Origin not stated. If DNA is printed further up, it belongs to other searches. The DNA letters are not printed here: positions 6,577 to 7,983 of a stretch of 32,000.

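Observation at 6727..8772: Two-gene operon: chalcone-synthase-like Cys-His-Asn condensing enzyme plus luciferase-like oxidoreductase in an archaeon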

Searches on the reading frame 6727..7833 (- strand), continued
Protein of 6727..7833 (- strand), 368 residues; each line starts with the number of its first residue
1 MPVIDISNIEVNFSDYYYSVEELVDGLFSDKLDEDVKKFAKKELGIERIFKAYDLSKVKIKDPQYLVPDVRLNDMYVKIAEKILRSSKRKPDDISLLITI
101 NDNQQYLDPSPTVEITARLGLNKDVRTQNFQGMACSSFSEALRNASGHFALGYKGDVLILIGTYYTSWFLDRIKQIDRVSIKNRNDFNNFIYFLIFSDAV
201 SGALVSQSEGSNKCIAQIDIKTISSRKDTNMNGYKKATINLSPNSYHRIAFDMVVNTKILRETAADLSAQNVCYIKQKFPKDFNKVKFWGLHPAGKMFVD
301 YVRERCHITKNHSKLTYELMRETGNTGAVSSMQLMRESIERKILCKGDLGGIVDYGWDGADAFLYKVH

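Call 72: find_related_loci(query=A6, collection=metagenome_contigs, flank=10000)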
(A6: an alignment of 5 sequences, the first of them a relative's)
Query A6 (361 aa) in metagenome_contigs; peptide patterns used: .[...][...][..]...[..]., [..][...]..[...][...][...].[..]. (x = any residue, [..] = any of these).
209 stretches matched a pattern; 20 encode a relative of the query (tblastn E <= 1e-3); 20 distinct loci.
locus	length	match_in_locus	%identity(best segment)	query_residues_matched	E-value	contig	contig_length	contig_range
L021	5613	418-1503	59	1-361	4e-150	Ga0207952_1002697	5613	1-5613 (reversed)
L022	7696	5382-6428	43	14-359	2e-86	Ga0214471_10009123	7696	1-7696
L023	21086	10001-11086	40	1-359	6e-82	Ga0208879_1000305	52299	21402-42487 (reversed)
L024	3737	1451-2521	40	1-354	9e-82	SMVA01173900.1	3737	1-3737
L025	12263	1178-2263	38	1-359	1e-80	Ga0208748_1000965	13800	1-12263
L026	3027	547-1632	39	1-359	1e-81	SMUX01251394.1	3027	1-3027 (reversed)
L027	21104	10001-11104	41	1-361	8e-91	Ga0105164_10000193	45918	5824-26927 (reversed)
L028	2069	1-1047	39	14-359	3e-81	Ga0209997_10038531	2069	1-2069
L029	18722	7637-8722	38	1-359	1e-77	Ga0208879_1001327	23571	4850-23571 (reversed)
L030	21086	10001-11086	36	1-359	3e-77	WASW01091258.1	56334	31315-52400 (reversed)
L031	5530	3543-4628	36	1-359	6e-77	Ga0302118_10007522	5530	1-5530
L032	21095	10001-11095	37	1-360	8e-75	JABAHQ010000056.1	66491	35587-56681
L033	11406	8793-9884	36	1-359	2e-73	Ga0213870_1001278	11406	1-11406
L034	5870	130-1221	36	1-359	3e-73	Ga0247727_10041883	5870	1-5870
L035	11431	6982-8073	35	1-359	3e-70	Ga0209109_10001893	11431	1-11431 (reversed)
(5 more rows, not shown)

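Call 80: search_solved_structures(query=A7, max_evalue=0.001, show_alignments=3)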
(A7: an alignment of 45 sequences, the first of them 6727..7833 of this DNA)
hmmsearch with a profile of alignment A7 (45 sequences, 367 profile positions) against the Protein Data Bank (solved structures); distinct sequences matched with E-value up to 0.001: 129 (the best 60 are shown).
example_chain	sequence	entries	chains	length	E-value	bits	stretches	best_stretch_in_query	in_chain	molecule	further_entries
9kqg_A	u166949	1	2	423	4.1e-13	52.3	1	79-170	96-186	3-ketoacyl-CoA synthase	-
9lgy_B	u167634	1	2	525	8e-13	51.3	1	79-170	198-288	3-ketoacyl-CoA synthase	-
3il4_A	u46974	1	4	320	2.5e-11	46.4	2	68-167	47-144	3-oxoacyl-[acyl-carrier-protein] synthase 3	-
3il6_A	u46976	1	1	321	4.3e-11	45.6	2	68-167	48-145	3-oxoacyl-[acyl-carrier-protein] synthase 3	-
1zow_A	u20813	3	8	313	4.5e-11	45.6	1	60-162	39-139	3-oxoacyl-[acyl-carrier-protein] synthase III | 3-oxoacyl-[acyl-carrier-protein] synthase 3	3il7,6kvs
9uu3_C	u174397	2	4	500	4.6e-11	45.5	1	79-171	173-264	3-ketoacyl-CoA synthase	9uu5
3il5_A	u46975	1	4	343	5.6e-11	45.3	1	68-167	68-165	3-oxoacyl-[acyl-carrier-protein] synthase 3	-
2ebd_A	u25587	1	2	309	2e-10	43.4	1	68-163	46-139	3-oxoacyl-[acyl-carrier-protein] synthase 3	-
7cb3_A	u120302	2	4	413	3e-10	42.8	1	75-340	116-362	Chalcone/stilbene synthase | Chalcone synthase-like protein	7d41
7cbf_A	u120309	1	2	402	5.1e-10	42.1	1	79-341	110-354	2,4,6-trihydroxybenzophenone synthase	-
1tee_A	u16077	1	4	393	5.6e-10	42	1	281-342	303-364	pks18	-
1ted_A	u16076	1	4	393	7.4e-10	41.6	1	281-342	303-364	pks18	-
2h84_A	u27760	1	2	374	8.1e-10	41.4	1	289-345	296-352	Steely1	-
5bqs_A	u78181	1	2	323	1.1e-09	41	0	268-343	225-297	3-oxoacyl-[acyl-carrier-protein] synthase 3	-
1z1e_A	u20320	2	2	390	1.7e-09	40.4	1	281-346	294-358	stilbene synthase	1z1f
3gwa_A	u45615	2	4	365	1.6e-06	30.6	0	57-168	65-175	3-oxoacyl-(Acyl-carrier-protein) synthase III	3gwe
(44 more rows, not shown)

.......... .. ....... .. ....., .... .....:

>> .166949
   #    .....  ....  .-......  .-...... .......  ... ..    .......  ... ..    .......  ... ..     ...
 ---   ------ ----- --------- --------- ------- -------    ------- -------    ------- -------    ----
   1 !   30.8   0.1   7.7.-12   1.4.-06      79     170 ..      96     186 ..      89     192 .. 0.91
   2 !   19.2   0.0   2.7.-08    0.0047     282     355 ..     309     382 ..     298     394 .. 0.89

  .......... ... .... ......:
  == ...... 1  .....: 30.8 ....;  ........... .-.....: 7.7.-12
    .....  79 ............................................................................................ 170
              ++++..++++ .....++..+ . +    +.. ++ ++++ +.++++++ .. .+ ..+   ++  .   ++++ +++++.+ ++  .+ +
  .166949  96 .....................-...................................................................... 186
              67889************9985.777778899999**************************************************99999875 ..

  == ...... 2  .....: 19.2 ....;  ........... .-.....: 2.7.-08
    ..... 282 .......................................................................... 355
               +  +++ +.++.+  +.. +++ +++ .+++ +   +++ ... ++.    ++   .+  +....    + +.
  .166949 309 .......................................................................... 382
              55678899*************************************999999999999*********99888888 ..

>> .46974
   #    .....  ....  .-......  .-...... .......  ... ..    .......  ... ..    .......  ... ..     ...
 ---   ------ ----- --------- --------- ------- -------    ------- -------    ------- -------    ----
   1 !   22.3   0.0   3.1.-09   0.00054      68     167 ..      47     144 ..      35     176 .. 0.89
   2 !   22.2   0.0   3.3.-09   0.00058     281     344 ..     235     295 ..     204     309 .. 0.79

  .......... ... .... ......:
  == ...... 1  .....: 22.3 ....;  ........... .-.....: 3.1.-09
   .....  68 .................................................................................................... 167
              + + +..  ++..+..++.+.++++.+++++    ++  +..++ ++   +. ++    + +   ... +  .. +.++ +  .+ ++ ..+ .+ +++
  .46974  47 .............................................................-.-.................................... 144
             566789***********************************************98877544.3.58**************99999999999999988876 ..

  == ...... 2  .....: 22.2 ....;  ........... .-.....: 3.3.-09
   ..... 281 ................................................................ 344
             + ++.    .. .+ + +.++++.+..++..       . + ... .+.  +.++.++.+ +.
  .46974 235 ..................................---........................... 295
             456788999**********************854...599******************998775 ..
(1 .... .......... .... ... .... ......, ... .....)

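Call 81: search_protein_families(library=pfam, alignment_id=A7, max_evalue=0.01)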
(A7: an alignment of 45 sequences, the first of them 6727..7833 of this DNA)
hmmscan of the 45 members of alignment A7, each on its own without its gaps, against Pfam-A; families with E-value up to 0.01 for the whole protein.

A. member 1, window:6727-7833:- (368 aa): 4 families
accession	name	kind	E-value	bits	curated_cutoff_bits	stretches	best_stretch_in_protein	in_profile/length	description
PF08541.16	ACP_syn_III_C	-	0.00015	22.3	26.6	1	286-350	11-72/90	3-Oxoacyl-[acyl-carrier-protein (ACP)] synthase III C terminal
PF02797.21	Chal_sti_synt_C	-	0.00037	21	27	1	281-340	56-118/151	Chalcone and stilbene synthases, C-terminal domain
PF08392.18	FAE1_CUT1_RppA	-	0.00068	19.5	27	1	74-137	85-147/290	FAE1/Type III polyketide synthase-like protein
PF08545.16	ACP_syn_III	-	0.0099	16.2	24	0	133-220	5-76/80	3-Oxoacyl-[acyl-carrier-protein (ACP)] synthase III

B. families by the number of members that match (of 45 scanned): 11 families
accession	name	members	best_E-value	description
PF08541.16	ACP_syn_III_C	44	7.4e-08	3-Oxoacyl-[acyl-carrier-protein (ACP)] synthase III C terminal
PF02797.21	Chal_sti_synt_C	29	2.3e-07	Chalcone and stilbene synthases, C-terminal domain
PF08392.18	FAE1_CUT1_RppA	24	1.7e-05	FAE1/Type III polyketide synthase-like protein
PF08545.16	ACP_syn_III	10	2.1e-05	3-Oxoacyl-[acyl-carrier-protein (ACP)] synthase III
PF00108.29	Thiolase_N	2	0.00011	Thiolase, N-terminal domain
PF24931.1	ACT_ACR9_3rd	1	0.0005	ACR9-like, ACT-like domain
PF00195.25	Chal_sti_synt_N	1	0.0019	Chalcone and stilbene synthases, N-terminal domain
PF01347.28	Vitellogenin_N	1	0.0019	Lipoprotein amino terminal region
PF15047.11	DUF4533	1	0.0031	Protein of unknown function (DUF4533)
PF12754.13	Get5_N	1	0.0042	Get5, N-terminal domain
PF06648.16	AcMNPV_Ac75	1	0.0081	Autographa californica nuclear polyhedrosis virus (AcMNPV), Ac75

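Call 86: find_encoding_contigs(protein=P0122, flank=10000, max_places=2)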
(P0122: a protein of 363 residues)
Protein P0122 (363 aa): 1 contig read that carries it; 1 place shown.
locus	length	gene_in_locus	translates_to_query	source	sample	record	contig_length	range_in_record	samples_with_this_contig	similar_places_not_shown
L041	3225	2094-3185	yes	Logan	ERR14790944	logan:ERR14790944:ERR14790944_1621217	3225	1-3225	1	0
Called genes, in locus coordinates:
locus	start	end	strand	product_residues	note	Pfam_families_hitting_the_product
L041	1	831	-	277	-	?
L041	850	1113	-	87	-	-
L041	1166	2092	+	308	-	PF00296:Bac_luciferase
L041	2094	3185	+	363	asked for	PF08541:ACP_syn_III_C (weak)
